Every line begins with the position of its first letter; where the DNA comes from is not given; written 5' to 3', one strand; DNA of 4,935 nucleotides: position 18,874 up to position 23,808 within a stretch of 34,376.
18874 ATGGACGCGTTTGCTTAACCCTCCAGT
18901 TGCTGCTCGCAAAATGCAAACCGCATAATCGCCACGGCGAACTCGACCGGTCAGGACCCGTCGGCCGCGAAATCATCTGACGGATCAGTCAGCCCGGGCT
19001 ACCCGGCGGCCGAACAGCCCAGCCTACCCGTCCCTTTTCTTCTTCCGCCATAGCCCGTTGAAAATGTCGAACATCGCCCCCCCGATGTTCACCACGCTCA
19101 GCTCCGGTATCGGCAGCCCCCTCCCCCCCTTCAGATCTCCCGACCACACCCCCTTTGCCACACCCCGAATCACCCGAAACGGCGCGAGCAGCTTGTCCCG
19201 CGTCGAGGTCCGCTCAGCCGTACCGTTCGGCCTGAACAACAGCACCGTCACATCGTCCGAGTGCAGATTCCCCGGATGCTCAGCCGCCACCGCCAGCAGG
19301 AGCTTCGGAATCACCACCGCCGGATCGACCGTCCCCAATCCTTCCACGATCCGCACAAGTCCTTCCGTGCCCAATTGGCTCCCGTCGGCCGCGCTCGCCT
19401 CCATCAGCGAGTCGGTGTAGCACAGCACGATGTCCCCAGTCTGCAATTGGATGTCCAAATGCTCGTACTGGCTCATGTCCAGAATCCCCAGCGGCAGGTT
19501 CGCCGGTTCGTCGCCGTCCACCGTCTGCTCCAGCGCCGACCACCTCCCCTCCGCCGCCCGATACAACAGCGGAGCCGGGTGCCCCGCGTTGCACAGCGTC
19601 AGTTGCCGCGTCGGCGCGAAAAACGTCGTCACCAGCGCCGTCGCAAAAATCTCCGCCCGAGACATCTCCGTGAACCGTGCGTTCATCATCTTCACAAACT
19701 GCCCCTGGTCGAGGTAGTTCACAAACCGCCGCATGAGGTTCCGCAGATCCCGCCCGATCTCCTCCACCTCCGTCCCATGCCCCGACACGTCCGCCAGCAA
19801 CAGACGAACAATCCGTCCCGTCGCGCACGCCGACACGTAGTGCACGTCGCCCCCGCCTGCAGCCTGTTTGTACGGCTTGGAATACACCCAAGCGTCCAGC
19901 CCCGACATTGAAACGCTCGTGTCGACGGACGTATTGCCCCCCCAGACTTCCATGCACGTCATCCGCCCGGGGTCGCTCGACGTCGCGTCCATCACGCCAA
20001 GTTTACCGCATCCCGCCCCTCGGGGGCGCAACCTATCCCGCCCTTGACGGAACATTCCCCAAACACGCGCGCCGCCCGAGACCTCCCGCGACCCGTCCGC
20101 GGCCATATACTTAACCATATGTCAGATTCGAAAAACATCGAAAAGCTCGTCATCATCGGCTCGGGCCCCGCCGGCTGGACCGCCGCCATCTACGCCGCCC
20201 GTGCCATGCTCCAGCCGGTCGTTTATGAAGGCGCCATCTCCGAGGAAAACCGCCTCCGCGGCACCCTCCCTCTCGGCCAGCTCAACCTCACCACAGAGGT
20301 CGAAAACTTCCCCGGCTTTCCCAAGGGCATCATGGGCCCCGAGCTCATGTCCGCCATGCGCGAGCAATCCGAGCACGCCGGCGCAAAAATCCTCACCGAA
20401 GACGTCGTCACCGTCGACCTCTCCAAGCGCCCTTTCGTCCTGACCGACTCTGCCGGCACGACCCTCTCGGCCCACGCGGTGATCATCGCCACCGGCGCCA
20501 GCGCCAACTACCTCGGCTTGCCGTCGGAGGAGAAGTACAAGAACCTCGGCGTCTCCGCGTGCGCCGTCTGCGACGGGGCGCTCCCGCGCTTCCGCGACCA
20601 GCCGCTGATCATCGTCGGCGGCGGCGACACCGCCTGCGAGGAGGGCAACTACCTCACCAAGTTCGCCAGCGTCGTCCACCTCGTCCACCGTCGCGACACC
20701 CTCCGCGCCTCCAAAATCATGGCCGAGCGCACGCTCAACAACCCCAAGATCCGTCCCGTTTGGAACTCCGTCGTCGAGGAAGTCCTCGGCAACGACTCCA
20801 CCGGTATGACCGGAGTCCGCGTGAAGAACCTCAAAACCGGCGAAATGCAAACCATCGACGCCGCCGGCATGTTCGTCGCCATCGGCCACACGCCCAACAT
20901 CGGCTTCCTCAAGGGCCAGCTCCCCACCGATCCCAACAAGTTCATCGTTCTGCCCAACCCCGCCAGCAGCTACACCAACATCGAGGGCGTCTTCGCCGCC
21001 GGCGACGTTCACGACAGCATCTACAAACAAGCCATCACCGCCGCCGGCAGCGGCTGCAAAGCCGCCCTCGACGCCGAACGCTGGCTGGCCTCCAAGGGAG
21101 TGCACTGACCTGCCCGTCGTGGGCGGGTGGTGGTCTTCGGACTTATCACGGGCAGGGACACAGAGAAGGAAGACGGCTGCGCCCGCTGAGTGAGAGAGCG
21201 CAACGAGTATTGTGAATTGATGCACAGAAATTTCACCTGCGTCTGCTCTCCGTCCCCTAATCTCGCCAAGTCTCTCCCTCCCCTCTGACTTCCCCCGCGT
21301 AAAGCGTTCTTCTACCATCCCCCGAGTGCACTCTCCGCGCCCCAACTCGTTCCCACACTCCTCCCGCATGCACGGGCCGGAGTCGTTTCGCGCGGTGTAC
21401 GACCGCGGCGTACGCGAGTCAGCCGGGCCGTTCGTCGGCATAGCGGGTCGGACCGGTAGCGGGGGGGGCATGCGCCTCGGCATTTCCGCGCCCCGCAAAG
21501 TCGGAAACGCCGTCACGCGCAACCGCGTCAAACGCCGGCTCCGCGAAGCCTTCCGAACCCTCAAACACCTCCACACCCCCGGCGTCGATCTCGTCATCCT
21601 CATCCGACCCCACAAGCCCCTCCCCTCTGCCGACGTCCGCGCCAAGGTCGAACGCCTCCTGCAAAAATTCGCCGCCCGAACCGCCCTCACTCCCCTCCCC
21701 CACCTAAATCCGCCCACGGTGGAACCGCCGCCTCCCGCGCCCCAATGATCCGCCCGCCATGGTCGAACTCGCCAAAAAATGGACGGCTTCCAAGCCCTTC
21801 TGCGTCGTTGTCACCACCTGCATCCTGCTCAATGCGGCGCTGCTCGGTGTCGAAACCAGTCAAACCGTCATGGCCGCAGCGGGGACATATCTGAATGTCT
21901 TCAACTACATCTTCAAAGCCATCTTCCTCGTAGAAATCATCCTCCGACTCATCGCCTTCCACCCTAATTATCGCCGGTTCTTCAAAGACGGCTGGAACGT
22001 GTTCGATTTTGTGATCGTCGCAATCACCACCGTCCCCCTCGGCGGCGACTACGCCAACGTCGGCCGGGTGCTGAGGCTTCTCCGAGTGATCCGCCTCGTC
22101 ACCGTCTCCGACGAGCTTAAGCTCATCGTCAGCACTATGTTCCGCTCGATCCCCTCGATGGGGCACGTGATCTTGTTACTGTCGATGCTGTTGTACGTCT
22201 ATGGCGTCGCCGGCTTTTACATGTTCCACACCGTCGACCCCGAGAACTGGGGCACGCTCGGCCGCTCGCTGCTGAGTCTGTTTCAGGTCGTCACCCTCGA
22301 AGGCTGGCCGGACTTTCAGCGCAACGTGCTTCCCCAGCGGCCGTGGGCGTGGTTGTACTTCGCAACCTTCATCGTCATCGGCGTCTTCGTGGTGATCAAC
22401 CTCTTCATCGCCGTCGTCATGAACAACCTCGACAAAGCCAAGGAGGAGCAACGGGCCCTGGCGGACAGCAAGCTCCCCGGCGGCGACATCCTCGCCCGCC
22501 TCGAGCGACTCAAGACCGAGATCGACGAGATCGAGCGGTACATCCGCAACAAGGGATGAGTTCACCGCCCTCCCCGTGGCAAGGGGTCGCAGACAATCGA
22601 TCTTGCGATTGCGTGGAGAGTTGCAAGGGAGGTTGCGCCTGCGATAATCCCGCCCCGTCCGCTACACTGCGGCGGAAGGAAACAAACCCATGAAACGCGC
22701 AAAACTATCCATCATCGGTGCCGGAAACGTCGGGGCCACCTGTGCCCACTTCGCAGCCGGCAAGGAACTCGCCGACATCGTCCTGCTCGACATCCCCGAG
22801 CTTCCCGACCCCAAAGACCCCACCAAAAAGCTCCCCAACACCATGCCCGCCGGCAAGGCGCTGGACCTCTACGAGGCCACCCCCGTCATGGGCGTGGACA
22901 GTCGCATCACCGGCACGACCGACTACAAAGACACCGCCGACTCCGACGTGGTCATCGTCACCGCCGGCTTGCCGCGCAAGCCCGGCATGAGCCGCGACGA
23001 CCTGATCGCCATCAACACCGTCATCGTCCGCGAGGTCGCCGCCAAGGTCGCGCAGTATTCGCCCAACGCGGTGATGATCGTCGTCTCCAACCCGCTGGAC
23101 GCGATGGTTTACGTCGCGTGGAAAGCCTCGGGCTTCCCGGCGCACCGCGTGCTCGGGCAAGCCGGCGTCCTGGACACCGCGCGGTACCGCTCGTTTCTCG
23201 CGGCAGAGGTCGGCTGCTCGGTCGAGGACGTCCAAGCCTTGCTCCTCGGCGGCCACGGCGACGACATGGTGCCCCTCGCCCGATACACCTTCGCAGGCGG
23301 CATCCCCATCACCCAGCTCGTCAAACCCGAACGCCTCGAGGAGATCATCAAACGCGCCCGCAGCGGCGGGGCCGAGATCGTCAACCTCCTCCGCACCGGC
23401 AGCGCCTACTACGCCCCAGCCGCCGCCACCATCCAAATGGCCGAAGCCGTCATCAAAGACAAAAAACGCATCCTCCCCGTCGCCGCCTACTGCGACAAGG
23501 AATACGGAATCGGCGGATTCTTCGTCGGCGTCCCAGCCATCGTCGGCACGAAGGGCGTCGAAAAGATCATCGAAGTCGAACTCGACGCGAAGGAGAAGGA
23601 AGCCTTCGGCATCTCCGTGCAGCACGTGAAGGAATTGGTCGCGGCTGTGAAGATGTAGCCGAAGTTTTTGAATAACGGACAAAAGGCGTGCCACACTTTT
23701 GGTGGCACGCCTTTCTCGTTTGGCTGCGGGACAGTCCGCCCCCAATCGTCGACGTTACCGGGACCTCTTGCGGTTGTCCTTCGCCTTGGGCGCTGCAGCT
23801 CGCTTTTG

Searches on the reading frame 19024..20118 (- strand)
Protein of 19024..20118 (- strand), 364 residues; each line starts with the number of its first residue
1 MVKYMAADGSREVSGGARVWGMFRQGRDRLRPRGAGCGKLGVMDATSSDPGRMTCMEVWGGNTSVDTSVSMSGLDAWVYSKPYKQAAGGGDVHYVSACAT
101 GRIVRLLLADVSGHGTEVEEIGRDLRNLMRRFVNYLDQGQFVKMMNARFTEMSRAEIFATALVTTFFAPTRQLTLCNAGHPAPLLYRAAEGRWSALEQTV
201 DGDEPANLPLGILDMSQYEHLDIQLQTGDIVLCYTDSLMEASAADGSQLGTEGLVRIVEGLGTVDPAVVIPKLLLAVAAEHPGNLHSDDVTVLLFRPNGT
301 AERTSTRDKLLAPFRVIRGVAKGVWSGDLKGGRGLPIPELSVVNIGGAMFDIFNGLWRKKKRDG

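Call 26: search_protein_families(library=pfam, proteins=[window:19024-20118:-], max_evalue=0.001)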
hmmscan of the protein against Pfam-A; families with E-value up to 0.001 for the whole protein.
window:19024-20118:- (364 aa): 1 family
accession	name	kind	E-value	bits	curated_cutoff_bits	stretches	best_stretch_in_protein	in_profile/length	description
PF07228.17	SpoIIE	-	5.1e-32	111.8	25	1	104-296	5-190/192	Stage II sporulation protein E (SpoIIE)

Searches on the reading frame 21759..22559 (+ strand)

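Call 26: search_protein_families(library=pfam, proteins=[window:21759-22559:+], max_evalue=0.001)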
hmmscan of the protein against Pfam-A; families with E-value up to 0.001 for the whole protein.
window:21759-22559:+ (266 aa): 2 families
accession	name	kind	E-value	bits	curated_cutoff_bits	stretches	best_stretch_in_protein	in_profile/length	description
PF00520.37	Ion_trans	-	8.2e-52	176.2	25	1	12-231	2-240/241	Ion transport protein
PF08016.18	PKD_channel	-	1.6e-09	38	22.4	1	105-223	106-221/225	Polycystin cation channel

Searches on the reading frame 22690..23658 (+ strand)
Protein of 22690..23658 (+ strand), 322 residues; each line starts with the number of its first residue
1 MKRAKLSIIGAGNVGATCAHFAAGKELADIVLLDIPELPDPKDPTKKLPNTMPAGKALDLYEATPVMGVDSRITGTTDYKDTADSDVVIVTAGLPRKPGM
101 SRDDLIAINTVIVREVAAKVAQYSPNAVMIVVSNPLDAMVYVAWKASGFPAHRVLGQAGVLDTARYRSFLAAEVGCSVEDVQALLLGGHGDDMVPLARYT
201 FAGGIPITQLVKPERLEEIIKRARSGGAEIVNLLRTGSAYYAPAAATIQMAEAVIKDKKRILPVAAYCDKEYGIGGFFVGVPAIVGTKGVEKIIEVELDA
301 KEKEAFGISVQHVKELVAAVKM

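Call 26: search_protein_families(library=pfam, proteins=[window:22690-23658:+], max_evalue=0.001)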
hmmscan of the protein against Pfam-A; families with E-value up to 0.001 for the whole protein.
window:22690-23658:+ (322 aa): 4 families
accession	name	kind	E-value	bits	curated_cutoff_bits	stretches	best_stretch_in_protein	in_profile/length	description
PF00056.29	Ldh_1_N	-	4.9e-39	134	27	1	5-156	2-141/141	lactate/malate dehydrogenase, NAD binding domain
PF02866.23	Ldh_1_C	-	1.6e-28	100.3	22.6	1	161-316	3-166/174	lactate/malate dehydrogenase, alpha/beta C-terminal domain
PF03721.20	UDPG_MGDP_dh_N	-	5.6e-05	23.2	27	1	5-122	2-113/187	UDP-glucose/GDP-mannose dehydrogenase family, NAD binding domain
PF02737.24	3HCDH_N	-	0.00079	19.8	22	0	6-89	2-83/180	3-hydroxyacyl-CoA dehydrogenase, NAD binding domain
